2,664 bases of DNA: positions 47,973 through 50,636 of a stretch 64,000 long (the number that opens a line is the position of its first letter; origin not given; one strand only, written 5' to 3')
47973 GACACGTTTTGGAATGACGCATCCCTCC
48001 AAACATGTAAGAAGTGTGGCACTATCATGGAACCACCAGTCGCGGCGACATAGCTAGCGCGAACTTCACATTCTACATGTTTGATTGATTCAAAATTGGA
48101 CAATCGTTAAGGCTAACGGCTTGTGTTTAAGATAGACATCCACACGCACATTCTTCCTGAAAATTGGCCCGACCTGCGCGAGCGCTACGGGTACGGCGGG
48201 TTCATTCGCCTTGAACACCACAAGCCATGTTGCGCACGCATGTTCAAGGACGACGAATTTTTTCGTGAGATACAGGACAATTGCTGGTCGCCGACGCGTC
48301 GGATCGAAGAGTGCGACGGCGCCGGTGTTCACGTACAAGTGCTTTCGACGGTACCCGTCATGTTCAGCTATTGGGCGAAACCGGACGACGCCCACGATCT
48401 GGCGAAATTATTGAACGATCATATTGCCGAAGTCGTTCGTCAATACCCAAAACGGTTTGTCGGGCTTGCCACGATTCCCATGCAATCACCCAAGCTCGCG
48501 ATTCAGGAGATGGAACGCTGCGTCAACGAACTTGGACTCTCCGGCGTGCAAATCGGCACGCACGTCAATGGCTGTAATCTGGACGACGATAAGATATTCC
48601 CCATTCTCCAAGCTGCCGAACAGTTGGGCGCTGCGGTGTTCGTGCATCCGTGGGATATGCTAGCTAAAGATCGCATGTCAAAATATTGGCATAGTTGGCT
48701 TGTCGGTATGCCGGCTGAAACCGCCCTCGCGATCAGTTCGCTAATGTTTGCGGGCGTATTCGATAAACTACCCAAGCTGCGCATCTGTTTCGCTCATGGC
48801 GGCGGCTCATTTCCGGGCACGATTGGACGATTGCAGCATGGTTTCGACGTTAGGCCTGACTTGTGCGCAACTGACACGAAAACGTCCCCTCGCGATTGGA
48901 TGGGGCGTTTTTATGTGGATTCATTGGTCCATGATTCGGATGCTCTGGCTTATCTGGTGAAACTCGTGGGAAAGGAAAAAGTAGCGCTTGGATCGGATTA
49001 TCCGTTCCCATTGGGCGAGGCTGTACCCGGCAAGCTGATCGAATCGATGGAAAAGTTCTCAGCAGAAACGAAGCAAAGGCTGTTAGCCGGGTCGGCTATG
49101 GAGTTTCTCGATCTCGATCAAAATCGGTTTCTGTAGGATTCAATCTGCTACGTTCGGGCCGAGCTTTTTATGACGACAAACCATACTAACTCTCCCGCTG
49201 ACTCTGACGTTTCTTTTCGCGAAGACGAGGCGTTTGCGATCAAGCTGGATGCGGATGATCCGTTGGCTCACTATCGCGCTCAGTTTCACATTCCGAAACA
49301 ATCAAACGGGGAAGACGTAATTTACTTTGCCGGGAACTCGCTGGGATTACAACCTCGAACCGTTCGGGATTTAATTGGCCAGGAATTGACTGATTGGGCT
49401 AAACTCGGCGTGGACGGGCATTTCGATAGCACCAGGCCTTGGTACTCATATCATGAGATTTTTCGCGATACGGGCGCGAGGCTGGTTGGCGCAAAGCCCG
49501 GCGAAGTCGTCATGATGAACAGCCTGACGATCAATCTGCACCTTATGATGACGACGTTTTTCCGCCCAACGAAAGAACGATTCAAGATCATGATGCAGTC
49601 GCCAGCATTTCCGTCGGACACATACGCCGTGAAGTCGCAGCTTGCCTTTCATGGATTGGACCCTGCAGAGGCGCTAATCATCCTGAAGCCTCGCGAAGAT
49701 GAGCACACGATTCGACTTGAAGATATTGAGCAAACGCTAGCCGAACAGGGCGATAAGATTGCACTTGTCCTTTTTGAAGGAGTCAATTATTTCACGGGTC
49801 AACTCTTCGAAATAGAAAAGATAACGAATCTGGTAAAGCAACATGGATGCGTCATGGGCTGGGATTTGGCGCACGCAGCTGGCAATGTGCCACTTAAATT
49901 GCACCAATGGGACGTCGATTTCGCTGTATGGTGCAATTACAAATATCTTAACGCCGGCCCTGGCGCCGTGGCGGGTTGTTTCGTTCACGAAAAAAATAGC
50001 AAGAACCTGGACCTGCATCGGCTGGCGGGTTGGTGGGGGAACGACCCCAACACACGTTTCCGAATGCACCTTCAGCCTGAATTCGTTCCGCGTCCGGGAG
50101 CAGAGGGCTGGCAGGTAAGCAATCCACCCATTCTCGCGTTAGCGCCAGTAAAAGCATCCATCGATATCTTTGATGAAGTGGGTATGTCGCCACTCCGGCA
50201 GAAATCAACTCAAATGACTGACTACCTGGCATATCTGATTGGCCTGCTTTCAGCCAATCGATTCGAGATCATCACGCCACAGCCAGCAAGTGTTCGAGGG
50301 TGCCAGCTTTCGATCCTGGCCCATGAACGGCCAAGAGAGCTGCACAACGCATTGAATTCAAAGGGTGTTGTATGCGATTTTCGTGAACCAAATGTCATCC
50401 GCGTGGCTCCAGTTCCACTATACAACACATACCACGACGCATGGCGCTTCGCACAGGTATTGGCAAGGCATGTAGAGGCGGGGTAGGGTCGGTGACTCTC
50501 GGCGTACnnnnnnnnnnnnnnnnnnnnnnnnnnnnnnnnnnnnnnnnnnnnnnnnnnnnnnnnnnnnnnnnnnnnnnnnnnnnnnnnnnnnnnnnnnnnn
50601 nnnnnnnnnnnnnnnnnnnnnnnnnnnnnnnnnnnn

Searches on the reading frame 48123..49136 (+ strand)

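Call 29: search_protein_families(library=ncbifam, proteins=[window:48123-49136:+], max_evalue=0.00001)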
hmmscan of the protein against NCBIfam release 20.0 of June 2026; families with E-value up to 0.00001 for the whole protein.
window:48123-49136:+ (337 aa): 0 families

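Call 44: search_protein_families(library=pfam, proteins=[window:48123-49136:+], max_evalue=0.0001)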
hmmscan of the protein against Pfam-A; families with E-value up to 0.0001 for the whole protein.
window:48123-49136:+ (337 aa): 1 family
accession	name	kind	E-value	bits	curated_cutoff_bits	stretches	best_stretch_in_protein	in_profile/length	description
PF04909.20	Amidohydro_2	-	2.1e-43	149.6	26.4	1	4-331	1-289/289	Amidohydrolase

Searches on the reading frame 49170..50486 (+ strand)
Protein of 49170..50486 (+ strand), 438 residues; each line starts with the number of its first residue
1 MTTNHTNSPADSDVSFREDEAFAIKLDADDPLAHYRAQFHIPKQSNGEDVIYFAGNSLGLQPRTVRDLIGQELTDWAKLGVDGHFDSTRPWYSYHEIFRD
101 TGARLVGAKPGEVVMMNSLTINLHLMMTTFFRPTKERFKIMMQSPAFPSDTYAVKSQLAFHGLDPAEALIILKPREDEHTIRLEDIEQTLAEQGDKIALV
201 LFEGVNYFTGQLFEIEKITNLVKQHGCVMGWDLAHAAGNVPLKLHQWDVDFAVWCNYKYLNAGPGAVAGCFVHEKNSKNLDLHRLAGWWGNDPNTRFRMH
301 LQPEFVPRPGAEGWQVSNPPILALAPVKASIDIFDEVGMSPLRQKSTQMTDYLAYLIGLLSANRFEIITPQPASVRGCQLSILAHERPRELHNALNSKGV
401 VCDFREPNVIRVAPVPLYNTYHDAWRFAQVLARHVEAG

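Call 15: search_protein_families(library=ncbifam, proteins=[window:49170-50486:+], max_evalue=0.00001)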
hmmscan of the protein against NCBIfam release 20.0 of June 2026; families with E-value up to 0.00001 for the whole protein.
window:49170-50486:+ (438 aa): 10 families
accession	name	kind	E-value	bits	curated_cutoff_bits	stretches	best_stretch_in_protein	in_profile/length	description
TIGR01814.1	kynureninase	equivalog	2e-138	461.7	246.4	1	25-433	3-397/400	kynureninase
TIGR01979.1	sufS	subfamily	1.4e-13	50.5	475.1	1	35-401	3-354/403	SufS family cysteine desulfurase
TIGR01977.1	am_tr_V_EF2568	hypoth_equivalog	9.6e-11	41.3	377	1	173-384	117-311/376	cysteine desulfurase family protein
TIGR03403.1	nifS_epsilon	equivalog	2e-08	33.5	587.7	1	168-274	115-216/382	NifS family cysteine desulfurase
TIGR01976.1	am_tr_V_VC1184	hypoth_equivalog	3.3e-08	33.2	352.35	1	40-269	9-231/401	cysteine desulfurase-like protein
TIGR03301.1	PhnW-AepZ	equivalog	1.5e-07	31.2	360.8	1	176-266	106-195/355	2-aminoethylphosphonate aminotransferase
TIGR03402.1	FeS_nifS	equivalog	1.6e-06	27.2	530.75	1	169-272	112-210/379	cysteine desulfurase NifS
NF010611.0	PRK14012.1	equivalog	2.4e-06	26.7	548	1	170-275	124-223/406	IscS subfamily cysteine desulfurase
NF040779.1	Sec_lyase_SclA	exception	2.6e-06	26.6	525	1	179-359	122-287/378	selenocysteine lyase SclA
NF006810.0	PRK09331.1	subfamily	8.8e-06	24.7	301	0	184-262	148-226/397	Sep-tRNA:Cys-tRNA synthetase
